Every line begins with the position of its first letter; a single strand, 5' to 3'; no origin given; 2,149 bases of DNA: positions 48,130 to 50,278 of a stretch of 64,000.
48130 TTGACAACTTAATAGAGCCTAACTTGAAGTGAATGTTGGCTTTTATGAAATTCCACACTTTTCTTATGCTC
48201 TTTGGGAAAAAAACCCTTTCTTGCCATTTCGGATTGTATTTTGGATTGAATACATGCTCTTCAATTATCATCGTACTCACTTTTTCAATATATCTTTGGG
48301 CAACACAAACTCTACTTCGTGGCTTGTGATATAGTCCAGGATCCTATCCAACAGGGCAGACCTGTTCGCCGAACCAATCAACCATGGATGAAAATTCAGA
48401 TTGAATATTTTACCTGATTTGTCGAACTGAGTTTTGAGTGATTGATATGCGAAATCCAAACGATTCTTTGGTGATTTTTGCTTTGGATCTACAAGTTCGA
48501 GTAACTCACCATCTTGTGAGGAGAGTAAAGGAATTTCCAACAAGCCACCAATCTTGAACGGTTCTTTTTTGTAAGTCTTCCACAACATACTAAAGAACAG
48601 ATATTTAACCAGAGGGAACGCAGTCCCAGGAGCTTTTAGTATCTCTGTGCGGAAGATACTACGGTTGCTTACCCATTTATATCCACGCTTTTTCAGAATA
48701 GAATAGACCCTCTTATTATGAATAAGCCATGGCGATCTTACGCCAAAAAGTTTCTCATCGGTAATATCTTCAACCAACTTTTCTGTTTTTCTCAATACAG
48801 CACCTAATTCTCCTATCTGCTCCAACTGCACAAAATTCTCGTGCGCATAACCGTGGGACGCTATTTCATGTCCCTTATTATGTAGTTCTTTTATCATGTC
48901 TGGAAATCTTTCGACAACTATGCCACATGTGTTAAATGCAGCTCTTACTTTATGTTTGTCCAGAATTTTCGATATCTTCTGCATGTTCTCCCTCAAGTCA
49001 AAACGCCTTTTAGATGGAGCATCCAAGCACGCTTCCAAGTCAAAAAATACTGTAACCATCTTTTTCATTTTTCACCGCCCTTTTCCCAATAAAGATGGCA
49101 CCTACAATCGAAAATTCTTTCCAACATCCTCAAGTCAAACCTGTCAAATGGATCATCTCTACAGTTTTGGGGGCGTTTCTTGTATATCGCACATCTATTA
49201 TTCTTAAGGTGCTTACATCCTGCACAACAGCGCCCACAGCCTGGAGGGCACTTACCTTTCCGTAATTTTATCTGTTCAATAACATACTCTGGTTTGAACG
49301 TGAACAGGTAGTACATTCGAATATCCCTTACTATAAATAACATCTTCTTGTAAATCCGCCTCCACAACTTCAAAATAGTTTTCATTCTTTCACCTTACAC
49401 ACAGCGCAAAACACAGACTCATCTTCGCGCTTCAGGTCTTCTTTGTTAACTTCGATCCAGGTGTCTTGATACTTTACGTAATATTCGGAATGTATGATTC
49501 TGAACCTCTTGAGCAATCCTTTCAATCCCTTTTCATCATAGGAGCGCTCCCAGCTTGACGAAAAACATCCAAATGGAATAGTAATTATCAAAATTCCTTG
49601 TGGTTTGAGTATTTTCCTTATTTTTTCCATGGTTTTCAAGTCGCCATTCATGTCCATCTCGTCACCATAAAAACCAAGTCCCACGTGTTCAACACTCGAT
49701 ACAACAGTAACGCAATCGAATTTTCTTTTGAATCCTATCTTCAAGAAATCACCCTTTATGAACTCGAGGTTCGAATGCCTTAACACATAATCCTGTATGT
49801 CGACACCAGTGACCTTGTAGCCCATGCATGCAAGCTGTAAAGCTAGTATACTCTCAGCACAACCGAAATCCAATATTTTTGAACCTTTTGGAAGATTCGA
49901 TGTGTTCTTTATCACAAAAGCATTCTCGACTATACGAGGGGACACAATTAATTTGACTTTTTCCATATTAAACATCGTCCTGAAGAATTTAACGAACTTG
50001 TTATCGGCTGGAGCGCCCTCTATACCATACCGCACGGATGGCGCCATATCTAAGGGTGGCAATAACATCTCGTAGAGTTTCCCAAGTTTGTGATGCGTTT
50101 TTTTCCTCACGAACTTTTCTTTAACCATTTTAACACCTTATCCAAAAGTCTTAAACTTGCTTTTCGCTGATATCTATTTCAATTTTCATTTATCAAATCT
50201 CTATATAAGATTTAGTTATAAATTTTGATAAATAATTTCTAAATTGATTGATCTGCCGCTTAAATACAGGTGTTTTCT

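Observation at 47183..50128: Tightly coupled four-gene module: methyltransferase, YkgJ-type Cys protein, CE4 deacetylase, SPASM radical SAM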

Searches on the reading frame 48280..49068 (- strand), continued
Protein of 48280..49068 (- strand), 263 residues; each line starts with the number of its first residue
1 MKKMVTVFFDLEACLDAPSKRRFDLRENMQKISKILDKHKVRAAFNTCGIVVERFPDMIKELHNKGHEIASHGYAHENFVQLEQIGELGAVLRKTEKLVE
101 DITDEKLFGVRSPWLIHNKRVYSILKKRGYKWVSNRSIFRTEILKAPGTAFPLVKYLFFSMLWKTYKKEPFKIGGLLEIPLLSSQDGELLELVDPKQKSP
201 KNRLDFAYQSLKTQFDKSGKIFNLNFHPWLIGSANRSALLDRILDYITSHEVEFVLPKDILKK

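Call 78: search_protein_families(library=ncbifam, proteins=[L106:9991-11583:+, L106:6812-7906:+, L133:8869-10353:+, L087:14369-15811:+], max_evalue=1e-10)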
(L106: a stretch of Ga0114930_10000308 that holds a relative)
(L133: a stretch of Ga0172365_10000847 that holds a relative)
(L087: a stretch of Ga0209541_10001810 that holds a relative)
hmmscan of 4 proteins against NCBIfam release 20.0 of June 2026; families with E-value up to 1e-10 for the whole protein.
L106:9991-11583:+ (531 aa): 17 families
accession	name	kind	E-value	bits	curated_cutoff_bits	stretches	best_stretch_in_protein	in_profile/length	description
TIGR03471.1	HpnJ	equivalog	7e-54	183.5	577.6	1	271-495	200-419/472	hopanoid biosynthesis associated radical SAM protein HpnJ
NF038361.1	rSAM_Sden_1168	equivalog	2.6e-45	155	575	2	270-472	284-482/560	Sden_1168 family B12-binding radical SAM P-methyltransferase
TIGR02026.1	BchE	equivalog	2.8e-41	141.9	481.35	2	271-465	197-389/497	magnesium-protoporphyrin IX monomethyl ester anaerobic oxidative cyclase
NF050148.1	rSAM_ApyD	equivalog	1.2e-35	123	750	1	270-437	201-362/645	RiPP biosynthesis radical SAM protein ApyD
TIGR04479.1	bcpD_PhpK_rSAM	subfamily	3e-30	105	600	1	267-443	240-411/504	PhpK family radical SAM P-methyltransferase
TIGR04014.1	B12_SAM_MJ_0865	equivalog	3.7e-30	105.1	360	1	265-461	157-356/434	methyl-coenzyme M reductase glutamine C-methyltransferase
TIGR04072.2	rSAM_ladder_B12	equivalog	8.3e-30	103.8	360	1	269-472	181-381/443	lipid biosynthesis B12-binding/radical SAM protein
TIGR04385.1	B12_rSAM_cofa1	equivalog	3.9e-23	82.4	450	1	248-437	176-360/438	B12 lower ligand biosynthesis radical SAM protein BzaD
NF033070.1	rSAM_AprD4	equivalog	5.7e-23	81.5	500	1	270-507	198-430/456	AprD4 family radical SAM diol-dehydratase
TIGR04013.1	B12_SAM_MJ_1487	hypoth_equivalog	1.4e-22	80.1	251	0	258-459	141-353/382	TIGR04013 family B12-binding domain/radical SAM domain-containing protein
TIGR03975.1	rSAM_ocin_1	subfamily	5.6e-22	78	281.85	1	94-211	120-240/606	RiPP maturation radical SAM C-methyltransferase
TIGR04367.1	HpnR_B12_rSAM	equivalog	4.9e-21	74.8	650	0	268-462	186-372/490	hopanoid C-3 methylase HpnR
NF033712.0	B12_rSAM_KedN5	subfamily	5.6e-20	71.1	700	0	99-211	59-176/624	KedN5 family methylcobalamin-dependent radical SAM C-methyltransferase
TIGR04190.1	B12_SAM_Ta0216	equivalog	1e-16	60.6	500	0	269-440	220-393/554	TIGR04190 family B12-binding domain/radical SAM domain protein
TIGR04295.1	B12_rSAM_oligo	hypoth_equivalog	6.2e-16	58.1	400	0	247-385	181-306/422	TIGR04295 family B12-binding domain-containing radical SAM protein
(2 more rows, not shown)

L106:6812-7906:+ (365 aa): 36 families (the best 25 are shown)
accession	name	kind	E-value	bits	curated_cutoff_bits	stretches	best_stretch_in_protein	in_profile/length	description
TIGR03961.1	rSAM_PTO1314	hypoth_equivalog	4e-33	115.1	306.05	1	42-304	28-268/332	PTO1314 family radical SAM protein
TIGR02668.1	moaA_archaeal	equivalog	4.6e-28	98.1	325.25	1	41-205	14-175/303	GTP 3',8-cyclase MoaA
TIGR04545.1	rSAM_ahbD_hemeb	equivalog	1.4e-27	97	500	1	42-319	5-288/339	heme b synthase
TIGR04055.1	rSAM_NirJ2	equivalog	1.7e-27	96.8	500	1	43-341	6-298/326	putative heme d1 biosynthesis radical SAM protein NirJ2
TIGR04317.1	W_rSAM_matur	equivalog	4.8e-26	91.7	380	1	41-339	8-312/349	tungsten cofactor oxidoreductase radical SAM maturase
TIGR04546.1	rSAM_ahbC_deAc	equivalog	7.7e-26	90.8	650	1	41-204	43-201/390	12,18-didecarboxysiroheme deacetylase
NF001199.0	PRK00164.2-1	equivalog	8.7e-26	90.8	231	1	41-208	16-180/308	GTP 3',8-cyclase MoaA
TIGR02666.1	moaA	equivalog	3e-25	88.9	284.05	1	41-206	14-183/336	GTP 3',8-cyclase MoaA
TIGR04054.1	rSAM_NirJ1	equivalog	4.7e-25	88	650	1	43-200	42-197/387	putative heme d1 biosynthesis radical SAM protein NirJ1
TIGR04347.1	pseudo_SAM_Halo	equivalog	3.8e-24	85.7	525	1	42-207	43-203/390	TIGR04347 family pseudo-SAM/SPASM protein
TIGR02109.1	PQQ_syn_pqqE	equivalog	1.3e-22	80.2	381.35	1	36-210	6-176/358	pyrroloquinoline quinone biosynthesis protein PqqE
TIGR04053.2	TIGR04053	equivalog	5.3e-22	78.6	395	1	43-209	14-179/366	TIGR04053 family radical SAM/SPASM domain-containing protein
NF050035.1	rSAM_WgK_link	exception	5.8e-22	78.2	650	1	34-209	6-177/367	radical SAM/SPASM peptide maturase WgkB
TIGR04051.1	rSAM_NirJ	equivalog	3.7e-21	75.5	515.45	1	44-205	9-165/354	heme d1 biosynthesis radical SAM protein NirJ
NF045574.1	sacti_mat_StsB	exception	3.9e-21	75.4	625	1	16-203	75-256/466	StsB family radical SAM/SPASM domain sactipeptide maturase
TIGR04466.1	rSAM_BlsE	equivalog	4.1e-17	62.6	400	1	41-178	7-144/327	cytosylglucuronate decarboxylase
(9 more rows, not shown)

L133:8869-10353:+ (495 aa): 13 families
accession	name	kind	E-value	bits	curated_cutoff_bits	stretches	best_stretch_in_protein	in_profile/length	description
TIGR03471.1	HpnJ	equivalog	1.3e-96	324.4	577.6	1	9-484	1-470/472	hopanoid biosynthesis associated radical SAM protein HpnJ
TIGR02026.1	BchE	equivalog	2e-34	119.3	481.35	1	54-464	38-442/497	magnesium-protoporphyrin IX monomethyl ester anaerobic oxidative cyclase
TIGR04072.2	rSAM_ladder_B12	equivalog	1.2e-25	90.1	360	1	179-445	155-409/443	lipid biosynthesis B12-binding/radical SAM protein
NF038361.1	rSAM_Sden_1168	equivalog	5.5e-25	87.9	575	1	92-406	154-478/560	Sden_1168 family B12-binding radical SAM P-methyltransferase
NF050148.1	rSAM_ApyD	equivalog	5.8e-25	87.7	750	1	111-375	108-362/645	RiPP biosynthesis radical SAM protein ApyD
TIGR04479.1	bcpD_PhpK_rSAM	subfamily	2.5e-20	72.3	600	1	198-377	232-407/504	PhpK family radical SAM P-methyltransferase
TIGR04385.1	B12_rSAM_cofa1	equivalog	3.7e-20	72.6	450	1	148-372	136-357/438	B12 lower ligand biosynthesis radical SAM protein BzaD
TIGR04367.1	HpnR_B12_rSAM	equivalog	1.9e-19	69.6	650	1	45-401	28-373/490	hopanoid C-3 methylase HpnR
TIGR04014.1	B12_SAM_MJ_0865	equivalog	8.1e-18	64.4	360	1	107-399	68-356/434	methyl-coenzyme M reductase glutamine C-methyltransferase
NF033070.1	rSAM_AprD4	equivalog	2.8e-17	62.8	500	1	207-408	195-397/456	AprD4 family radical SAM diol-dehydratase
TIGR04295.1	B12_rSAM_oligo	hypoth_equivalog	3.5e-14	52.3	400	1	39-349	24-333/422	TIGR04295 family B12-binding domain-containing radical SAM protein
NF040542.1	rSAM_RCCLKC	equivalog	1e-11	44.7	450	1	211-367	184-338/423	arsinothricin biosynthesis radical SAM protein ArsL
TIGR04013.1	B12_SAM_MJ_1487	hypoth_equivalog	6.7e-11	41.6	251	0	306-402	259-358/382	TIGR04013 family B12-binding domain/radical SAM domain-containing protein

L087:14369-15811:+ (481 aa): 22 families
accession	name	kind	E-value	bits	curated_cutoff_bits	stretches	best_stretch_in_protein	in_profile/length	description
TIGR03471.1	HpnJ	equivalog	4.6e-90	302.7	577.6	1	21-480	2-463/472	hopanoid biosynthesis associated radical SAM protein HpnJ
TIGR02026.1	BchE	equivalog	5.7e-61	206.9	481.35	1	47-460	16-435/497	magnesium-protoporphyrin IX monomethyl ester anaerobic oxidative cyclase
NF033070.1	rSAM_AprD4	equivalog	4.9e-46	157.6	500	1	52-446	40-427/456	AprD4 family radical SAM diol-dehydratase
TIGR04479.1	bcpD_PhpK_rSAM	subfamily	3.4e-42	144.5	600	1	45-390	63-414/504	PhpK family radical SAM P-methyltransferase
NF038361.1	rSAM_Sden_1168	equivalog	8.8e-41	140.1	575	1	107-417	161-483/560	Sden_1168 family B12-binding radical SAM P-methyltransferase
NF050148.1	rSAM_ApyD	equivalog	5.4e-38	130.8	750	1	53-405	24-391/645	RiPP biosynthesis radical SAM protein ApyD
TIGR04014.1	B12_SAM_MJ_0865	equivalog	7.4e-38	130.4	360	1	60-410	17-361/434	methyl-coenzyme M reductase glutamine C-methyltransferase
TIGR04072.2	rSAM_ladder_B12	equivalog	7.6e-35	120.4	360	1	56-416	20-381/443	lipid biosynthesis B12-binding/radical SAM protein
TIGR04013.1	B12_SAM_MJ_1487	hypoth_equivalog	9.2e-31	107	251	1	58-407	14-357/382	TIGR04013 family B12-binding domain/radical SAM domain-containing protein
TIGR04385.1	B12_rSAM_cofa1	equivalog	5.5e-30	105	450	1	118-385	99-364/438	B12 lower ligand biosynthesis radical SAM protein BzaD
TIGR04367.1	HpnR_B12_rSAM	equivalog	3.9e-29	101.5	650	1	56-424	24-388/490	hopanoid C-3 methylase HpnR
TIGR04295.1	B12_rSAM_oligo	hypoth_equivalog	1.6e-25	89.7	400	1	57-339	28-315/422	TIGR04295 family B12-binding domain-containing radical SAM protein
NF040542.1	rSAM_RCCLKC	equivalog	2.9e-23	82.7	450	1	54-370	14-335/423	arsinothricin biosynthesis radical SAM protein ArsL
TIGR03975.1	rSAM_ocin_1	subfamily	5.5e-19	68.1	281.85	1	138-373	179-418/606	RiPP maturation radical SAM C-methyltransferase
NF033712.0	B12_rSAM_KedN5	subfamily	1.6e-18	66.3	700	1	93-377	65-362/624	KedN5 family methylcobalamin-dependent radical SAM C-methyltransferase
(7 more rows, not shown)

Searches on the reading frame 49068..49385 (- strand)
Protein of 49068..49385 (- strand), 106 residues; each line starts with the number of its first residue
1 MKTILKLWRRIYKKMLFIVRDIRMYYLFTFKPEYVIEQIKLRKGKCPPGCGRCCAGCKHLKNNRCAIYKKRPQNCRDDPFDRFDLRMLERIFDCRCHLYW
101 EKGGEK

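Call 4: search_protein_families(library=pfam, proteins=[window:49068-49385:-], max_evalue=0.01)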
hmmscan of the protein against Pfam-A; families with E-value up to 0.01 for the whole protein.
window:49068-49385:- (106 aa): 1 family
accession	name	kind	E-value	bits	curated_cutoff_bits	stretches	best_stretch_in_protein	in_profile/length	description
PF03692.20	CxxCxxCC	-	0.0045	18.1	23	1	56-81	45-72/85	Putative zinc- or iron-chelating domain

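Call 5: search_protein_families(library=ncbifam, proteins=[window:49068-49385:-], max_evalue=0.01)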
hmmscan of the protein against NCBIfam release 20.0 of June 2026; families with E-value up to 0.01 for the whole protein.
window:49068-49385:- (106 aa): 0 families

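Call 19: find_homologous_proteins(query=window:49068-49385:-, max_evalue=0.001)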
Query window:49068-49385:- (106 aa): 3 proteins with E <= 0.001 among 6 candidates.
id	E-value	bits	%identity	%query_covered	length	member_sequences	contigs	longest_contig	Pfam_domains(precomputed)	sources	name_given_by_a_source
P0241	5.9e-53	196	84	92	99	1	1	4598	-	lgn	-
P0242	1.4e-45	172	75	92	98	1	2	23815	-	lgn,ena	-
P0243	7.7e-35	138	66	87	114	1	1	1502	-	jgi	jgi:hypothetical protein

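Call 62: search_solved_structures(query=window:49068-49385:-, max_evalue=10, show_alignments=1)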
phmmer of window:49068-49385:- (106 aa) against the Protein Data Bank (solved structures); distinct sequences matched with E-value up to 10: 2.
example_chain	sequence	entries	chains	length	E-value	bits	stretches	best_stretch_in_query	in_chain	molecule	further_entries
7zjy_A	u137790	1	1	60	1.4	12.6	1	48-70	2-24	MAX effector protein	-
1ee2_A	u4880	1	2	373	4.7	10.9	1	48-86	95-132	ALCOHOL DEHYDROGENASE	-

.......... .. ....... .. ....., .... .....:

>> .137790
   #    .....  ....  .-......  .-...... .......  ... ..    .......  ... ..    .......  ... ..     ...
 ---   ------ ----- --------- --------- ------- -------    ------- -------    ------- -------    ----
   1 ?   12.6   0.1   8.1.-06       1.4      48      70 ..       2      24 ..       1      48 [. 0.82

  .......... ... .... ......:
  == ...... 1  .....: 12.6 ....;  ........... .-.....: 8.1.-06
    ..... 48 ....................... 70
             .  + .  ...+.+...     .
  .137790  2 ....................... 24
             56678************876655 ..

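Call 72: search_protein_representatives(alignment_id=A5)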
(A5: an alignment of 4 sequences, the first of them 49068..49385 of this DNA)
Query: 4 sequences, 104 profile positions. Proteins with E-value up to 0.001 (for the whole library): 276; up to 1e-10: 12; up to 1e-30: 2. The best 150 are listed.
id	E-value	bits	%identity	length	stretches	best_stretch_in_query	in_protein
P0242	2.0e-55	201.5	-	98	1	1-99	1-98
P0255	2.3e-31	124.2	-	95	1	9-99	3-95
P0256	3.2e-24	101.2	-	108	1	4-99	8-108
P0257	7.1e-19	84.1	-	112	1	3-98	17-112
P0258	1.8e-14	69.9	-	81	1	11-82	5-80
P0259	2.2e-12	63.2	-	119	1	15-99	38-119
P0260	6.0e-12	61.8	-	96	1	11-100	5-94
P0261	9.0e-12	61.3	-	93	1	6-83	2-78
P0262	1.2e-11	60.9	-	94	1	8-100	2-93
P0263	1.3e-11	60.8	-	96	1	5-98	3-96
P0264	5.5e-11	58.7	-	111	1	13-100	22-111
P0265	8.7e-11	58.1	-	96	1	9-100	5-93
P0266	4.0e-10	56.0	-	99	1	8-100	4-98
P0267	5.4e-10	55.6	-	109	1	19-99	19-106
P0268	6.5e-10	55.3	-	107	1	17-98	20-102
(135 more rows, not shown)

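Call 73: find_encoding_contigs(protein=P0255, flank=6000, max_places=3)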
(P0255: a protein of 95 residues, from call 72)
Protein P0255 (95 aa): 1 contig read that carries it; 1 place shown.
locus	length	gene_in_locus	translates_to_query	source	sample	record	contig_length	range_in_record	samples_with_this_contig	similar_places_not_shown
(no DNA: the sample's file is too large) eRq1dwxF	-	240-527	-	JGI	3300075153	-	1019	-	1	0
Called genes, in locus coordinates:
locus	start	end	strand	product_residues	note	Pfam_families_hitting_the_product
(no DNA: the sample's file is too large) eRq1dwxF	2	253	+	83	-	?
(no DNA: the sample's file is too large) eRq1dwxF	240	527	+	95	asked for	-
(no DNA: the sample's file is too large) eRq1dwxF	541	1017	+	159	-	?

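Call 75: search_protein_families(library=pfam, alignment_id=A6, max_evalue=0.01)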
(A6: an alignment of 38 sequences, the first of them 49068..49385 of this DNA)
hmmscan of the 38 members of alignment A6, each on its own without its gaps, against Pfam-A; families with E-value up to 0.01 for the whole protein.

A. member 1, window:49068-49385:- (106 aa): 1 family
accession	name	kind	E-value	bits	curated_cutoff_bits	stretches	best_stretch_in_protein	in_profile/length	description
PF03692.20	CxxCxxCC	-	0.0045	18.1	23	1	56-81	45-72/85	Putative zinc- or iron-chelating domain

B. families by the number of members that match (of 38 scanned): 1 family
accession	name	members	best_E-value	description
PF03692.20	CxxCxxCC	20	5.9e-06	Putative zinc- or iron-chelating domain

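Call 80: predict_structure(alignment_id=A6)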
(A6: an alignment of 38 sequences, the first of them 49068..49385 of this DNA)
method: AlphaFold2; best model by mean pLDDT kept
length: 106 residues; sequences in the alignment: 38
mean_pLDDT: 91.8   pTM: 0.79
mean pLDDT of the five models: 91.8, 89.9, 89.9, 89.8, 89.4
residues with pLDDT >= 90: 90; 70-90: 11; 50-70: 2; < 50: 3
segments of 3 or more residues with pLDDT < 50: 104-106
pLDDT, mean of each block of 10 residues (from residue 1): 91 96 97 96 91 91 94 92 96 94 58
secondary structure, 60 per line:
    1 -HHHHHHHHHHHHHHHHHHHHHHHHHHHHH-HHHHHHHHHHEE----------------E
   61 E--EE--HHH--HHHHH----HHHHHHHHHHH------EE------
elements in order: H2-30 H32-41 H73-77 H82-92

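Call 82: fold_search(model_id=the predicted structure, library=pdb)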
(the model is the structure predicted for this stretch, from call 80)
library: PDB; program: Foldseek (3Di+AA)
matches with E <= 10: 0; with E <= 0.001: 0
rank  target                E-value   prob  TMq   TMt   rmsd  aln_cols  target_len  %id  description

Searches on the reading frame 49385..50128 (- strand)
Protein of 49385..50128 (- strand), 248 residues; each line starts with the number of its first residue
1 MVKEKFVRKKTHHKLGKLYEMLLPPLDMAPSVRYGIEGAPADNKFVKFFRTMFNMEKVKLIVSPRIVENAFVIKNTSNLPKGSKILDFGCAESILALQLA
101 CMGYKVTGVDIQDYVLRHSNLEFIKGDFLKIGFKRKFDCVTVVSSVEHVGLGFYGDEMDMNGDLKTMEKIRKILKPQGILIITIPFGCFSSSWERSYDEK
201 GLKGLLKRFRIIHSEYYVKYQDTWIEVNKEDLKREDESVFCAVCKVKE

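Call 4: search_protein_families(library=pfam, proteins=[window:49385-50128:-], max_evalue=0.01)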
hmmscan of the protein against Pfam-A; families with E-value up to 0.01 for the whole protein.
window:49385-50128:- (248 aa): 7 families
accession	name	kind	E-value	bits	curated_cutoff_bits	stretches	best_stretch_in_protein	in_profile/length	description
PF03269.20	DUF268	-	3.8e-15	56.6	25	1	132-236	58-162/176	Caenorhabditis protein of unknown function, DUF268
PF08241.18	Methyltransf_11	-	1.7e-10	41.9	21.2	1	86-182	1-95/95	Methyltransferase domain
PF13847.12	Methyltransf_31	-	3.4e-09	37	27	1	81-183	3-110/145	Methyltransferase domain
PF13489.12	Methyltransf_23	-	1.7e-08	34.8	27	1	78-187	19-121/164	Methyltransferase domain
PF13649.12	Methyltransf_25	-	2e-07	32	27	1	85-150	1-78/97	Methyltransferase domain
PF08242.18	Methyltransf_12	-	0.00012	23.2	30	1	86-180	1-98/98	Methyltransferase domain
PF03848.20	TehB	-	0.0095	15.8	20.4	0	76-114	25-63/193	Tellurite resistance protein TehB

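Call 5: search_protein_families(library=ncbifam, proteins=[window:49385-50128:-], max_evalue=0.01)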
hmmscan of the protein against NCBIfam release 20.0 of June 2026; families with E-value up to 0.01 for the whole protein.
window:49385-50128:- (248 aa): 11 families
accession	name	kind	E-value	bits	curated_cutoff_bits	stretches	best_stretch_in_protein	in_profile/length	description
TIGR01983.1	UbiG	equivalog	9.2e-08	31.7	102.95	1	50-149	20-129/228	bifunctional 2-polyprenyl-6-hydroxyphenol methylase/3-demethylubiquinol 3-O-methyltransferase UbiG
NF043040.1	corrin_prot_MT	hypoth_equivalog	7.5e-07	28.8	180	1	79-182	38-147/216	corrinoid protein-associated methyltransferase CpaM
TIGR02021.1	BchM-ChlM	equivalog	3.6e-06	26.6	158.9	1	77-119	51-92/218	magnesium protoporphyrin IX methyltransferase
NF041255.1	mycofact_MftM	equivalog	0.00038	19.9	200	1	69-149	127-217/289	mycofactocin oligosaccharide methyltransferase MftM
NF008992.0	PRK12335.1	equivalog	0.0004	19.6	303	1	78-117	119-158/289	SAM-dependent methyltransferase TehB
NF045667.1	MTase_DVU1556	equivalog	0.00044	19.8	155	0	77-133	18-80/213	DVU_1556 family methyltransferase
NF011528.0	PRK14968.1-2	equivalog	0.00091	18.8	171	1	70-115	27-72/205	putative methyltransferase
TIGR04345.1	ovoA_Cterm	equivalog_domain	0.0013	18.3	170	0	71-118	32-78/242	putative 4-mercaptohistidine N1-methyltransferase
NF011529.0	PRK14968.1-3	equivalog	0.0021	17.5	162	1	68-117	21-70/198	putative methyltransferase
NF008405.0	PRK11207.1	equivalog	0.0041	16.6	218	1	80-116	29-65/198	tellurite resistance methyltransferase TehB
TIGR02072.1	BioC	equivalog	0.0083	16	184.95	0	81-142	34-103/244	malonyl-ACP O-methyltransferase BioC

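Call 61: search_solved_structures(query=window:49385-50128:-, max_evalue=0.01, show_alignments=1)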
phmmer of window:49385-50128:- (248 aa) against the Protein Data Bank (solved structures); distinct sequences matched with E-value up to 0.01: 4.
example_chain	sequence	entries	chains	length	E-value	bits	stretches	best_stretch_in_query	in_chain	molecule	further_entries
1wzn_A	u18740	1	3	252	5.3e-11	45.7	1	82-187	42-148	SAM-dependent methyltransferase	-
1ve3_A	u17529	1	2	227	1.6e-06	31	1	79-182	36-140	hypothetical protein PH0226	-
3l8d_A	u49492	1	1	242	1.8e-05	27.6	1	80-184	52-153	Methyltransferase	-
3sm3_A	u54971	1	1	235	8.7e-05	25.3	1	79-139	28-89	SAM-dependent methyltransferases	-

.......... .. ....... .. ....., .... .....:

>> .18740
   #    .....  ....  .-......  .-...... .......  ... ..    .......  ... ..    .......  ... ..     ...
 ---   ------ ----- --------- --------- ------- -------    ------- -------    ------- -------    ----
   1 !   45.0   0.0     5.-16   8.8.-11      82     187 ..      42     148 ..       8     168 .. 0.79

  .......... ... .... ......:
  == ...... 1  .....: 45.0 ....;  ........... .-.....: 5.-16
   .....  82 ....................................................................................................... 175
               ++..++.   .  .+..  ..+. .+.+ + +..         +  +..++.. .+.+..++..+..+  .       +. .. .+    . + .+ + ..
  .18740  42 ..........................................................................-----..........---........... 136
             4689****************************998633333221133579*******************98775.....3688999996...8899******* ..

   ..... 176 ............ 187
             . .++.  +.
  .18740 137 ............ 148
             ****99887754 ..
